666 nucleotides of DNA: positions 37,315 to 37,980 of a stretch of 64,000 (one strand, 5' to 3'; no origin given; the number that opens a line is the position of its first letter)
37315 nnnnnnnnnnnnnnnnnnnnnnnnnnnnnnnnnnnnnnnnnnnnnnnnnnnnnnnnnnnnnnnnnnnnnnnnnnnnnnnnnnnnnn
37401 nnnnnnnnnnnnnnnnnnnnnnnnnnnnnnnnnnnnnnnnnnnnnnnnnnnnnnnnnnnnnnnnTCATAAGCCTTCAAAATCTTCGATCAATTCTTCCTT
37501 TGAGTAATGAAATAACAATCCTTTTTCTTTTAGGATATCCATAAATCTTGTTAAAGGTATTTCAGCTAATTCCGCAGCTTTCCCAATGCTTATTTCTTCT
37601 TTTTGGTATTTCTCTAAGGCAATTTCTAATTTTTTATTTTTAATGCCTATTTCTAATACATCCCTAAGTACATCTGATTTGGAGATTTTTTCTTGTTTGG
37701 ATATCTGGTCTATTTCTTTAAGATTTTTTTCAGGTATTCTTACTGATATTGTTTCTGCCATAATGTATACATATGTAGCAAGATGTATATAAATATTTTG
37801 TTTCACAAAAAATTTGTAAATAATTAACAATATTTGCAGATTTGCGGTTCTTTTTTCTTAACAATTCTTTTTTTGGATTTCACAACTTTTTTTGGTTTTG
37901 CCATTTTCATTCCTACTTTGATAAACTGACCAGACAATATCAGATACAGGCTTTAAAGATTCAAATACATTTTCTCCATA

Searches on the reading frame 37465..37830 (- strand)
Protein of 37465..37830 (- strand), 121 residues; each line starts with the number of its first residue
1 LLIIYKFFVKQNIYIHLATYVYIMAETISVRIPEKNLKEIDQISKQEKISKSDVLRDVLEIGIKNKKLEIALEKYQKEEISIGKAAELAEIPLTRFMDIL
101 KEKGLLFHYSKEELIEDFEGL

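Call 4: search_protein_families(library=pfam, proteins=[window:37465-37830:-], max_evalue=0.01)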
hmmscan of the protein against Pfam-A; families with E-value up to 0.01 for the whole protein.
window:37465-37830:- (121 aa): 3 families
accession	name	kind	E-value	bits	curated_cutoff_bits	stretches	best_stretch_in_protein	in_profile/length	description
PF03683.19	UPF0175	-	3.1e-14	52.8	27.9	1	67-119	21-74/75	Uncharacterised protein family (UPF0175)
PF01402.27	RHH_1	-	4.1e-05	23.8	20.5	1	28-59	2-33/39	Ribbon-helix-helix protein, copG family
PF19807.5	DUF6290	-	0.0021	18.7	27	1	26-66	2-42/72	Family of unknown function (DUF6290)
